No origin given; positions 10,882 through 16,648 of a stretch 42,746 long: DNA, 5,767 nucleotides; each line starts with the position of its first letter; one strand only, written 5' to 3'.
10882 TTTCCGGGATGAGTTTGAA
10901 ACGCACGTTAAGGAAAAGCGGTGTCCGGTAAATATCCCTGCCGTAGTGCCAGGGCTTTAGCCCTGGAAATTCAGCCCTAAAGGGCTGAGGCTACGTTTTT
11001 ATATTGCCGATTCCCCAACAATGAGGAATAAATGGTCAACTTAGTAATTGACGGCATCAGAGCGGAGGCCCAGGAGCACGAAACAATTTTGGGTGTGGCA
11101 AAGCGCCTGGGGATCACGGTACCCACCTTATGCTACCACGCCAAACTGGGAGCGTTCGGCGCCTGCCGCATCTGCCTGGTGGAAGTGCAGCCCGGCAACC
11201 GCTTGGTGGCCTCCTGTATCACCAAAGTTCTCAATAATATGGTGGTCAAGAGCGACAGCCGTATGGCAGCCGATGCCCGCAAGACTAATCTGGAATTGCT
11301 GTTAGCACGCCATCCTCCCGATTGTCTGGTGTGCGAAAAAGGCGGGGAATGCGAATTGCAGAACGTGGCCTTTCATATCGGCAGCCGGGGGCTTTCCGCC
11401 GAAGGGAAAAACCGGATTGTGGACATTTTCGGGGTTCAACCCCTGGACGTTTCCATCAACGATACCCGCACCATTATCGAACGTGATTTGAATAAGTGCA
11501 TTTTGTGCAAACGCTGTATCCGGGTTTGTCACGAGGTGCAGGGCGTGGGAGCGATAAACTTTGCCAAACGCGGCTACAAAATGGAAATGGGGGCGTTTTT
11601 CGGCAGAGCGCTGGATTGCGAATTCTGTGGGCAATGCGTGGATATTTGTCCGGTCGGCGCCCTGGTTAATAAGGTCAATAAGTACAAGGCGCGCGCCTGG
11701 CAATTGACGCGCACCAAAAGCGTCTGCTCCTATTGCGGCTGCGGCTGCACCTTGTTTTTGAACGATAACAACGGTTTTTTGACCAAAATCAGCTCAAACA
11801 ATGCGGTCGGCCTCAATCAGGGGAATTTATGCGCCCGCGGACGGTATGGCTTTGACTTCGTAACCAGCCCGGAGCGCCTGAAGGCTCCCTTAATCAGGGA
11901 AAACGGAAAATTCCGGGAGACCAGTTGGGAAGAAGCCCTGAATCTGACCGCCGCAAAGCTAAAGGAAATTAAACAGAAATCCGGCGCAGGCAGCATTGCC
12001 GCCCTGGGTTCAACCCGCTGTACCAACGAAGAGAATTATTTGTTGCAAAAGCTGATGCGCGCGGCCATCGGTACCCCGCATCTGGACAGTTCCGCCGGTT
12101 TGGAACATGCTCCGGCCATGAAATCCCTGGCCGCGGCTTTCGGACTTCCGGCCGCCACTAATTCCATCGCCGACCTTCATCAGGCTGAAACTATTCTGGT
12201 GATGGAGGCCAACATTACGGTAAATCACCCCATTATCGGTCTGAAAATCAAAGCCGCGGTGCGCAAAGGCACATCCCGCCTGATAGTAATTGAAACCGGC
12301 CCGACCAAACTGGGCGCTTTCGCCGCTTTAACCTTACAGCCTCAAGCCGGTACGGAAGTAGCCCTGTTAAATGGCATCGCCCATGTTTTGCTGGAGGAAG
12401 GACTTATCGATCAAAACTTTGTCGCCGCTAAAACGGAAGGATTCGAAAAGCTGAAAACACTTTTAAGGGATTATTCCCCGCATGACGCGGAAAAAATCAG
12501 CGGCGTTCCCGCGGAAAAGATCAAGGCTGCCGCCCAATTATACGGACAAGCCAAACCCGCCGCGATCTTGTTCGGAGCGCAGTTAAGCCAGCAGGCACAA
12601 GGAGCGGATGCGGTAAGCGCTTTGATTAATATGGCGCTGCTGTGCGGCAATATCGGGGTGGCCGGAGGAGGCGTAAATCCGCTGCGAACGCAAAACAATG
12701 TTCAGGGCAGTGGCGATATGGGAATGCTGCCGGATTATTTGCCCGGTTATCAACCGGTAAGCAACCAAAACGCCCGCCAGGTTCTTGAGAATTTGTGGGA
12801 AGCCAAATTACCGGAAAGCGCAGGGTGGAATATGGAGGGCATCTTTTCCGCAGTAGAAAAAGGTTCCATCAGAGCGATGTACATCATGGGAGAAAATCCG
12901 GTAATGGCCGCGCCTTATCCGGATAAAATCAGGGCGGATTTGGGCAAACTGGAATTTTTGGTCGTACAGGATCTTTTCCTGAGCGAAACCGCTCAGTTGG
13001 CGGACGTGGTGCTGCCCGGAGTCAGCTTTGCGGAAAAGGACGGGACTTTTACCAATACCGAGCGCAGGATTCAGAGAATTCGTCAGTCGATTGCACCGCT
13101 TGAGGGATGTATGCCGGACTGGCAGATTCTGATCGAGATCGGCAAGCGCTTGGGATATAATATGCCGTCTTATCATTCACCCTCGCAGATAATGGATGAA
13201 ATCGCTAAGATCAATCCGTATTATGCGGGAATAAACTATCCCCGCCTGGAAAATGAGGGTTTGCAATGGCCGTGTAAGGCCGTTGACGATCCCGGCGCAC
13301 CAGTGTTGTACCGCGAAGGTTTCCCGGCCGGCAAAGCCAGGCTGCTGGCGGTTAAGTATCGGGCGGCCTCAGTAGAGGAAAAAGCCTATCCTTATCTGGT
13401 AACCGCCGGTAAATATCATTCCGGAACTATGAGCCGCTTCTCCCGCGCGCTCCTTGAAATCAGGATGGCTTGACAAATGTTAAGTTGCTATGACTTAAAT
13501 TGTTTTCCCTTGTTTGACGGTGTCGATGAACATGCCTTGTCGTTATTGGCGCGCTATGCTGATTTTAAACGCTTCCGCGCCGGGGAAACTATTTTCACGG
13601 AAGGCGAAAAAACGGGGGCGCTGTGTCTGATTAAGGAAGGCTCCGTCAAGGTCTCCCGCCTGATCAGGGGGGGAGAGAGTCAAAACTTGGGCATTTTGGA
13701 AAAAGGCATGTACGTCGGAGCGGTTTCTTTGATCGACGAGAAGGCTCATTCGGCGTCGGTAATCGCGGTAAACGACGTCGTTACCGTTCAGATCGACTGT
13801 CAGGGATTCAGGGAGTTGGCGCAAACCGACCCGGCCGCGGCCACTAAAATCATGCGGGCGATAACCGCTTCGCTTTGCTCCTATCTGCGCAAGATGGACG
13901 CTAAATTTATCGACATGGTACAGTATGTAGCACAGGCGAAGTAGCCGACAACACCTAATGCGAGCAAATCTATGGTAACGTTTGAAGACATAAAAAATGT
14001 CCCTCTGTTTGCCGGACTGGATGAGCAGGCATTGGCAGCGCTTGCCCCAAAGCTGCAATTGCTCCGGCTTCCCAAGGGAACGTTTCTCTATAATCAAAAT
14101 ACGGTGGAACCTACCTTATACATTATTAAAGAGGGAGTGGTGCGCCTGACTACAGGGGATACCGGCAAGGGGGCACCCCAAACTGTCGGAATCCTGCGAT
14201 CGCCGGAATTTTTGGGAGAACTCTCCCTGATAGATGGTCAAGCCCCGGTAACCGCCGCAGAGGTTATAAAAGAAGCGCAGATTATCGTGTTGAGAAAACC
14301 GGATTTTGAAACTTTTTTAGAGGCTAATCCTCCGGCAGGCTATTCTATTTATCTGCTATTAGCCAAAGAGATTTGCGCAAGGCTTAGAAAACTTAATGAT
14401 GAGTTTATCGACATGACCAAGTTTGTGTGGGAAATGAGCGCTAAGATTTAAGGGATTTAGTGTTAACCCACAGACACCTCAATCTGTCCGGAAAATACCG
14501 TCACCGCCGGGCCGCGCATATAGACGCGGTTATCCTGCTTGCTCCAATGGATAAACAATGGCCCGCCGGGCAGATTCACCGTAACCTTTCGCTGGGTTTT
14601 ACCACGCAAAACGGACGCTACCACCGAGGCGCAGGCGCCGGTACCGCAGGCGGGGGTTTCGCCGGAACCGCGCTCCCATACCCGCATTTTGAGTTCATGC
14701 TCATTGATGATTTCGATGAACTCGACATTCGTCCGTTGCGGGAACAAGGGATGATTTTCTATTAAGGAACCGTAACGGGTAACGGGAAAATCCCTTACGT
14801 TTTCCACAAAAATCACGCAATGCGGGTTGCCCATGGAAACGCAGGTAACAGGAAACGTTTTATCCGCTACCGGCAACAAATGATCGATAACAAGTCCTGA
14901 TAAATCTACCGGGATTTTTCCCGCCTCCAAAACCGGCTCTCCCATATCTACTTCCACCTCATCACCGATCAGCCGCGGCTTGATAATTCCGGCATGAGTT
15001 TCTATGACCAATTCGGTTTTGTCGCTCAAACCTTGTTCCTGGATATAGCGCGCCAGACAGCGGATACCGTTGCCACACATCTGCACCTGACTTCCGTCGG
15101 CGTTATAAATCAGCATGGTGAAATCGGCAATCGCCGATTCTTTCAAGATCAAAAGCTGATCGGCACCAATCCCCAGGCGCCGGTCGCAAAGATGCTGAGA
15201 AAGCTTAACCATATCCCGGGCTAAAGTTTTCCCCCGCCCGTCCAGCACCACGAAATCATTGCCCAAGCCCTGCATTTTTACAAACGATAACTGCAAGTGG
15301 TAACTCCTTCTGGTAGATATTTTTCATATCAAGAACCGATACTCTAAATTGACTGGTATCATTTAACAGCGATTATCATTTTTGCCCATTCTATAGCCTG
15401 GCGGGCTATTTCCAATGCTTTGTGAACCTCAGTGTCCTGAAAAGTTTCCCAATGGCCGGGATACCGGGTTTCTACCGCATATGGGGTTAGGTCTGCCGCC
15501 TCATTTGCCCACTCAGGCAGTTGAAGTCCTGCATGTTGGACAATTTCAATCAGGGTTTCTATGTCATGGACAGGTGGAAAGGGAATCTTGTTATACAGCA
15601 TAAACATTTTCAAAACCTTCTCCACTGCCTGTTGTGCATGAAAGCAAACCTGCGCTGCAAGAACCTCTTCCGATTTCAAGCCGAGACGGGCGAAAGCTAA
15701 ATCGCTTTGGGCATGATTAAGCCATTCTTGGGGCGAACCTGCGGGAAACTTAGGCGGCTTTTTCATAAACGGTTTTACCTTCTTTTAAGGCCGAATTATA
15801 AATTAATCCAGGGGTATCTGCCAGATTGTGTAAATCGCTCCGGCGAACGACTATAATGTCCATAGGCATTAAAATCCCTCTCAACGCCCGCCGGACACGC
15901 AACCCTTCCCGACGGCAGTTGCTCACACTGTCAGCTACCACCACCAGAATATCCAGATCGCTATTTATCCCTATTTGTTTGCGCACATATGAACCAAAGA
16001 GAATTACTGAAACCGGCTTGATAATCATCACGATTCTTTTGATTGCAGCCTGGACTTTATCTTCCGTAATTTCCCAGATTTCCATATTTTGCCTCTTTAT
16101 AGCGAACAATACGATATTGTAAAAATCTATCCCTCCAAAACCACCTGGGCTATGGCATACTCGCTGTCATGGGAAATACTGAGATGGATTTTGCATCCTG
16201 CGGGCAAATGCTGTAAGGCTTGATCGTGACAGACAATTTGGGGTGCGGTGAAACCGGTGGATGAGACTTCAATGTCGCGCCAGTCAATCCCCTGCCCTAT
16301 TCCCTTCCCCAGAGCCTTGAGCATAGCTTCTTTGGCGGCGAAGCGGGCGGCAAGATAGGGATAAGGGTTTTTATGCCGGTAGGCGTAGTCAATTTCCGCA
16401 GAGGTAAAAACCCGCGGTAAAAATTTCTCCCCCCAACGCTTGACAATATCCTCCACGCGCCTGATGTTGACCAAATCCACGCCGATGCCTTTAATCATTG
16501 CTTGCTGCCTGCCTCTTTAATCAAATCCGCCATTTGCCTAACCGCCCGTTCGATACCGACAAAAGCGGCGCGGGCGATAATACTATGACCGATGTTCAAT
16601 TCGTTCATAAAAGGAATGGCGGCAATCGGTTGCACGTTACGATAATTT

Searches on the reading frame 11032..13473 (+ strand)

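Call 22: search_protein_families(library=pfam, proteins=[window:11032-13473:+], max_evalue=0.001)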
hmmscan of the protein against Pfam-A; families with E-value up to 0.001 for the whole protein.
window:11032-13473:+ (813 aa): 13 families
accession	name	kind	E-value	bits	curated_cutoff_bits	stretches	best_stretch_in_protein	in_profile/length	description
PF00384.28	Molybdopterin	-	9.9e-68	229.2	24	1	282-706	1-353/353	Molybdopterin oxidoreductase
PF13510.11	Fer2_4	-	2.5e-17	63.1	22.8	1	1-76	3-81/82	2Fe-2S iron-sulfur cluster binding domain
PF22117.2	Fer4_Nqo3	-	1.2e-16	61.1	27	1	148-211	3-66/67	NADH-quinone oxidoreductase subunit 3, ferredoxin-like domain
PF10588.14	NADH-G_4Fe-4S_3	-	4.7e-16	58.5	27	1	83-117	1-35/40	NADH-ubiquinone oxidoreductase-G iron-sulfur binding region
PF04879.21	Molybdop_Fe4S4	-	5.7e-12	45.9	22.7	1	226-277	2-53/55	Molybdopterin oxidoreductase Fe4S4 domain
PF12838.12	Fer4_7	-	4.3e-09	37.1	27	1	155-210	1-52/52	4Fe-4S dicluster domain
PF00111.32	Fer2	-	1.4e-06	28.5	21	1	8-56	7-51/77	2Fe-2S iron-sulfur cluster binding domain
PF12837.12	Fer4_6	-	1.7e-06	28.1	25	1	148-168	1-21/24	4Fe-4S binding domain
PF14697.11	Fer4_21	-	2.1e-06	28.2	35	1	154-209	6-55/59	4Fe-4S dicluster domain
PF13237.11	Fer4_10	-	2.5e-06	27.8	25.5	1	149-207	2-53/53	4Fe-4S dicluster domain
PF13187.11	Fer4_9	-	4.5e-05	23.8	27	1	155-210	1-51/52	4Fe-4S dicluster domain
PF13183.11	Fer4_8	-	7.5e-05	23.6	27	1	153-209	2-67/68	4Fe-4S dicluster domain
PF00037.32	Fer4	-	0.00011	22.3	21.1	1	195-211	7-23/24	4Fe-4S binding domain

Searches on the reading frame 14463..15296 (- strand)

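Call 20: search_protein_families(library=pfam, proteins=[window:14463-15296:-], max_evalue=0.01)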
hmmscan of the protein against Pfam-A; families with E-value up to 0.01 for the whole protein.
window:14463-15296:- (277 aa): 3 families
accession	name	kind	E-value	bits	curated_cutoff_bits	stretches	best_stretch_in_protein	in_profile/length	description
PF01678.24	DAP_epimerase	-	3.1e-64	214.9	34.7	2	152-267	2-121/121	Diaminopimelate epimerase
PF02567.21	PhzC-PhzF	-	0.00011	22.3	27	1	69-270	62-281/281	Phenazine biosynthesis-like protein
PF05544.16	Pro_racemase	-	0.0031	17.1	27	0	48-109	58-122/325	Proline racemase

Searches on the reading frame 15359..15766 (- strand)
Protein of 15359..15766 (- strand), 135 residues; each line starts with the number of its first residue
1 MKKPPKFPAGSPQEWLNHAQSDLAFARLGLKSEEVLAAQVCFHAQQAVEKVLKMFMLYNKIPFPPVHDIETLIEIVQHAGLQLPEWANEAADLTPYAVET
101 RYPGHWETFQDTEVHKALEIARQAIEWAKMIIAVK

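Call 20: search_protein_families(library=pfam, proteins=[window:15359-15766:-], max_evalue=0.01)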
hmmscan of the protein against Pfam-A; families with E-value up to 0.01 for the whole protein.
window:15359-15766:- (135 aa): 1 family
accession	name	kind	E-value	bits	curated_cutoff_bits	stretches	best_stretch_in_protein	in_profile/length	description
PF05168.19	HEPN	-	1.3e-22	80.5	22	1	13-130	2-116/117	HEPN domain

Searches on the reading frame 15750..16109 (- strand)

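Call 20: search_protein_families(library=pfam, proteins=[window:15750-16109:-], max_evalue=0.01)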
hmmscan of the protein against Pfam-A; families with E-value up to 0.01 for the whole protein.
window:15750-16109:- (119 aa): 3 families
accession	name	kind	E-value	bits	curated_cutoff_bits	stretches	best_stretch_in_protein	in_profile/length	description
PF18765.7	Polbeta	-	4.6e-10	40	26.9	1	31-117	12-90/93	Polymerase beta, Nucleotidyltransferase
PF01909.29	NTP_transf_2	-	1.1e-07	32.6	21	1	31-69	13-47/93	Nucleotidyltransferase domain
PF22600.2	MTPAP-like_central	-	0.0049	17.4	27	1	17-68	27-75/139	Poly(A) RNA polymerase, mitochondrial-like, central palm domain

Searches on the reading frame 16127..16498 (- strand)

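Call 20: search_protein_families(library=pfam, proteins=[window:16127-16498:-], max_evalue=0.01)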
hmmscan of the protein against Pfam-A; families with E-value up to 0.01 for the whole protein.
window:16127-16498:- (123 aa): 2 families
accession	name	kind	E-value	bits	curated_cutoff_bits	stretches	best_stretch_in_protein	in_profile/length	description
PF01648.25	ACPS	-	1.7e-20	73.6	25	1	4-117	1-109/111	4'-phosphopantetheinyl transferase superfamily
PF17837.6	4PPT_N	-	0.0045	17.5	27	0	82-119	32-67/68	4'-phosphopantetheinyl transferase N-terminal domain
